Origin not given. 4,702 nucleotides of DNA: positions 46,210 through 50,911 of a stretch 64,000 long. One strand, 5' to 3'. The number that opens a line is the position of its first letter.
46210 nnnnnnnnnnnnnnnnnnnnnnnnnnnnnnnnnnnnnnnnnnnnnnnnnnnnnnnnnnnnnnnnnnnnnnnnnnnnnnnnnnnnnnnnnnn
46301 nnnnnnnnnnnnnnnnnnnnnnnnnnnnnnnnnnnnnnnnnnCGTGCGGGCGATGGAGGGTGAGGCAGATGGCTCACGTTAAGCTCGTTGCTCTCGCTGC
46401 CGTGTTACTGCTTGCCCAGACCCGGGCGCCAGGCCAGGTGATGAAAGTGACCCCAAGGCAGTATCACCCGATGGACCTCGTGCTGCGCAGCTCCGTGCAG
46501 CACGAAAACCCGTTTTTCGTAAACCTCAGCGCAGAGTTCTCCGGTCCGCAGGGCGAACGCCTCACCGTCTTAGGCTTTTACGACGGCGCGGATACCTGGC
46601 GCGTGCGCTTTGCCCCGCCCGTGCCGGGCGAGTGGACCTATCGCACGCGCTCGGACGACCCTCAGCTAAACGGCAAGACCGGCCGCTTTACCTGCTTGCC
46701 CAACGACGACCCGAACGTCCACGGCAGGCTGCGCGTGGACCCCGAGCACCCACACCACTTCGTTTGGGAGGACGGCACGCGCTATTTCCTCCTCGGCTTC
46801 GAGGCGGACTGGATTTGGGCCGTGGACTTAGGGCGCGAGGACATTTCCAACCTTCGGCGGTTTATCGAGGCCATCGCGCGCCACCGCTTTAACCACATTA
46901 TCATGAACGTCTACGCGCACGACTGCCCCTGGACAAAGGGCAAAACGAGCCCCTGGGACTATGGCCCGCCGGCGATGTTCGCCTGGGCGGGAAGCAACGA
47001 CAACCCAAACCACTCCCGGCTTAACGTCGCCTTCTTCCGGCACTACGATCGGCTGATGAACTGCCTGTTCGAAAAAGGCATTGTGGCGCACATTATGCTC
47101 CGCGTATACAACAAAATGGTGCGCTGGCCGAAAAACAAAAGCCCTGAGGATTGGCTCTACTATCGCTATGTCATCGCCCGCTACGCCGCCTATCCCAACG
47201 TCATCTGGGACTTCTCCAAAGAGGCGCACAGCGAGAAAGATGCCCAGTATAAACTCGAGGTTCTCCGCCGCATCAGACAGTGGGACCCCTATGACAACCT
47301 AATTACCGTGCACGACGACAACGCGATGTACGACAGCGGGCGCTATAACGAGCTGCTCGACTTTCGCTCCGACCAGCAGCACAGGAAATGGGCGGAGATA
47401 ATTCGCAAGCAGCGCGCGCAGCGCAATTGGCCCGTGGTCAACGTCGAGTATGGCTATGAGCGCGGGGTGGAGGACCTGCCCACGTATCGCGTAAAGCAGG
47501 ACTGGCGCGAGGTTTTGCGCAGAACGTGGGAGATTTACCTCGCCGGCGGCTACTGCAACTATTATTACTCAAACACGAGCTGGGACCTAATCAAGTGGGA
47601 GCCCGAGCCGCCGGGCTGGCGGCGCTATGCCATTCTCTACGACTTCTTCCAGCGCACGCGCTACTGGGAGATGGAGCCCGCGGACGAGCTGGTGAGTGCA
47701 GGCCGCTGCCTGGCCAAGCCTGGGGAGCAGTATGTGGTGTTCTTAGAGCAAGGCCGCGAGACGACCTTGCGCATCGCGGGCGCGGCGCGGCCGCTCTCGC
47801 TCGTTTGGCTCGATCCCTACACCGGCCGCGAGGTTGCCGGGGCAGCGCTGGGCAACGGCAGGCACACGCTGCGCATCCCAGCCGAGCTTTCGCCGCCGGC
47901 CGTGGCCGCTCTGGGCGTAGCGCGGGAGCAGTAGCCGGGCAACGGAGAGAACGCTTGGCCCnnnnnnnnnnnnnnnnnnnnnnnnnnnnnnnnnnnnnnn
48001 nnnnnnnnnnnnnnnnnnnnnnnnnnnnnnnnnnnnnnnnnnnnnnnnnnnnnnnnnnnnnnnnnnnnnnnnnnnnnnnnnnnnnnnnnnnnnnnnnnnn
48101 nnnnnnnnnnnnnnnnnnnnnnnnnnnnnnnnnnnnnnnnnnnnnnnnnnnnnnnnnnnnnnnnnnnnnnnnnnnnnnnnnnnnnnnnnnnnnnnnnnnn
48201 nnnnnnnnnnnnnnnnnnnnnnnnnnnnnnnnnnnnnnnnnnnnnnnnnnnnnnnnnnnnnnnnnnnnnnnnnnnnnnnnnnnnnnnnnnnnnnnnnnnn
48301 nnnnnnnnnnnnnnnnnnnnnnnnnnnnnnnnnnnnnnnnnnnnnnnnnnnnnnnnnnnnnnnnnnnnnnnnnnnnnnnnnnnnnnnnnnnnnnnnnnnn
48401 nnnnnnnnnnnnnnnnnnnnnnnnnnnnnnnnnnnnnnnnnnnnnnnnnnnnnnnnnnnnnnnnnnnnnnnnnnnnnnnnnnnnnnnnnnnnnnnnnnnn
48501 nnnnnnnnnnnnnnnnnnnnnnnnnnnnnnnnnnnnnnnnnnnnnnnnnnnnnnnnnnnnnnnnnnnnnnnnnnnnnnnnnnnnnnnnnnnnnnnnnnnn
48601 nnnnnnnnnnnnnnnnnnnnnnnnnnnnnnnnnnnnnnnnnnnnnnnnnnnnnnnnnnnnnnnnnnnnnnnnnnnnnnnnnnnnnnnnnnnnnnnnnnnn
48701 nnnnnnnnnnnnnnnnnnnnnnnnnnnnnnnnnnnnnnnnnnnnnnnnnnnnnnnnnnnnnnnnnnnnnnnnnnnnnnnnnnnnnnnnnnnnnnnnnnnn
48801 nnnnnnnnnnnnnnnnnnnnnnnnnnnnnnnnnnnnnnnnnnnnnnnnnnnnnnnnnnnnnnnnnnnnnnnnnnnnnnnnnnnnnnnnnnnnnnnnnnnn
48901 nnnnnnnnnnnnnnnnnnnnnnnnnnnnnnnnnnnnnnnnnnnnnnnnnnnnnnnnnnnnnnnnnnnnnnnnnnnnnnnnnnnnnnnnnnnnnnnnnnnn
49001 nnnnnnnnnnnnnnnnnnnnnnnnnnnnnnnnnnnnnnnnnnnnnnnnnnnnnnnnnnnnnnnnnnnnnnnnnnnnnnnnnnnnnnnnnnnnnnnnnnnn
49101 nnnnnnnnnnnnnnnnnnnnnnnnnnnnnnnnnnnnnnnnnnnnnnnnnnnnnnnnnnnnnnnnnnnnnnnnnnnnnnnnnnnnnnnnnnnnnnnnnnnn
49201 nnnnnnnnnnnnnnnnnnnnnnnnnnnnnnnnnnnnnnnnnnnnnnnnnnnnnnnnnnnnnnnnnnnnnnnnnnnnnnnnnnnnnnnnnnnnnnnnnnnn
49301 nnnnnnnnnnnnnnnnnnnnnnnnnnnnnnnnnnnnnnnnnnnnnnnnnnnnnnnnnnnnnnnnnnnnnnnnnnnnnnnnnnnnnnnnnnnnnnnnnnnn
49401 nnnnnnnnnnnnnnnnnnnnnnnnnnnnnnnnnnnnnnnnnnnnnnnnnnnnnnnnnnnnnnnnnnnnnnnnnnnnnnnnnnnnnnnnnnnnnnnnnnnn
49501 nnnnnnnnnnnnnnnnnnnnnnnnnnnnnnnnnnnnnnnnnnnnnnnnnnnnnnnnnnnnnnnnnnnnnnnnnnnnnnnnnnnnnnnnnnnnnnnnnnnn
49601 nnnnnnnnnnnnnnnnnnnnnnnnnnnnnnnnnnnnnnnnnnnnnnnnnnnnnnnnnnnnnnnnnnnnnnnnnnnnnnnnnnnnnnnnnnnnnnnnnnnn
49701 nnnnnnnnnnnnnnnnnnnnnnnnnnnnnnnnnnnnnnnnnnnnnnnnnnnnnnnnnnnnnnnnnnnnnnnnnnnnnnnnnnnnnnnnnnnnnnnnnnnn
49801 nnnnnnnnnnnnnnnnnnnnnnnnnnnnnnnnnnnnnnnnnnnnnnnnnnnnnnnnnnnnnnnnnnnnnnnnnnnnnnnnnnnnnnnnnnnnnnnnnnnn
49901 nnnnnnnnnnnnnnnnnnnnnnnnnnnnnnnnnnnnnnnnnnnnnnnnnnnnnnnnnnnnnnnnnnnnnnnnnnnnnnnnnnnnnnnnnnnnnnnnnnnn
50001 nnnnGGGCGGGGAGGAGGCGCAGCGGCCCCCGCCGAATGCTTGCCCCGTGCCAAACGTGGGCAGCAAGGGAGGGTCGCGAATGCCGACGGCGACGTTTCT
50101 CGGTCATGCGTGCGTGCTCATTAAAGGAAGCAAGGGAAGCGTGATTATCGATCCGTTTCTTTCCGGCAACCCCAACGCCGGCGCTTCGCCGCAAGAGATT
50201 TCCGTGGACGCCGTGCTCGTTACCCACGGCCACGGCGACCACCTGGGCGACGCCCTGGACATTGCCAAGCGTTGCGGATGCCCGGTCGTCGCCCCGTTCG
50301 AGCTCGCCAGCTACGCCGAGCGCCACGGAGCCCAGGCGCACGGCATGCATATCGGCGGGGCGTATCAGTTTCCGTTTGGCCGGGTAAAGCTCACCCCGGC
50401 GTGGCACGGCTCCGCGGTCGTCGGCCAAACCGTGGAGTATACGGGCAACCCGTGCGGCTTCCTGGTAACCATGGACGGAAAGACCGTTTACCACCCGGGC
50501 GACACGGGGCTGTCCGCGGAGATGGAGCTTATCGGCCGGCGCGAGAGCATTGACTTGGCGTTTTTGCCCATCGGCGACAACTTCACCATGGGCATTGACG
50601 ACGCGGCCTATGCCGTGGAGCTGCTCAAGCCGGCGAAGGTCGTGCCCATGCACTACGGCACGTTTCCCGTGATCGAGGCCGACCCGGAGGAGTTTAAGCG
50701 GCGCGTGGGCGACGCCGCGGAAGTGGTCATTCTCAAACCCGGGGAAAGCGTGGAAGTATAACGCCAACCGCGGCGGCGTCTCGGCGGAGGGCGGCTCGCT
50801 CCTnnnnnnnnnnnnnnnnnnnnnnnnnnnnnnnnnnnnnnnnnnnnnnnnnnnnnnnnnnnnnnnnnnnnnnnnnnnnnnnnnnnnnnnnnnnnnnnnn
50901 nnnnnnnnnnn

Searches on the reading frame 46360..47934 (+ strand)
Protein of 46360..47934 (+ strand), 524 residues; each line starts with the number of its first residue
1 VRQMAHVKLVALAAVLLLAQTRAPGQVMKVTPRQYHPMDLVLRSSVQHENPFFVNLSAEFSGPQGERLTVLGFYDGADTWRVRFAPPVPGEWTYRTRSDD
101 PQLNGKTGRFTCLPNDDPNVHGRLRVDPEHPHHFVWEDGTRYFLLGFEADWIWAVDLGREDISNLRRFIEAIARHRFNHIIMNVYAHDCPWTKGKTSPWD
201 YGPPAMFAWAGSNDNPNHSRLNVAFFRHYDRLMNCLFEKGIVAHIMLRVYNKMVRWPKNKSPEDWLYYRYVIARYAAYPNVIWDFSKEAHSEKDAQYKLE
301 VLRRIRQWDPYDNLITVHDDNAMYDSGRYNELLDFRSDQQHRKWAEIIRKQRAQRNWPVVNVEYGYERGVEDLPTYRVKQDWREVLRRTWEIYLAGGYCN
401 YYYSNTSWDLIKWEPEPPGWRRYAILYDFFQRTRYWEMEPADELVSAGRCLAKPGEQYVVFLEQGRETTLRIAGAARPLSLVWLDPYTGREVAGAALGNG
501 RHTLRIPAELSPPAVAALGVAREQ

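Call 9: search_protein_families(library=pfam, proteins=[window:46360-47934:+], max_evalue=0.001)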
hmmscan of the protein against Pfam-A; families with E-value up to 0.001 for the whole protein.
window:46360-47934:+ (524 aa): 2 families
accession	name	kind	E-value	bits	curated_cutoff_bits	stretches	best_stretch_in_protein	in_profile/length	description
PF16586.11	DUF5060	-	1.4e-20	73.7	27.2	1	33-98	3-69/70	Domain of unknown function (DUF5060)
PF13204.13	Apiosidase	-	1.6e-19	71.1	26.5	1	132-414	5-288/320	Apiosidase-like, catalytic domain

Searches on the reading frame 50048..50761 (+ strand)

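Call 9: search_protein_families(library=pfam, proteins=[window:50048-50761:+], max_evalue=0.001)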
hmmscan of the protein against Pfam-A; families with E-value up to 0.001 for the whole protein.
window:50048-50761:+ (237 aa): 3 families
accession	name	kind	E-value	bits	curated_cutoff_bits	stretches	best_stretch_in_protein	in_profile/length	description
PF12706.13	Lactamase_B_2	-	5.7e-27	95.1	27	1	32-203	3-200/200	Beta-lactamase superfamily domain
PF13483.12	Lactamase_B_3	-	7.1e-27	94.8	24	1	16-202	3-160/160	Beta-lactamase superfamily domain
PF00753.33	Lactamase_B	-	1.3e-18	68.1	22.7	1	16-202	2-196/196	Metallo-beta-lactamase superfamily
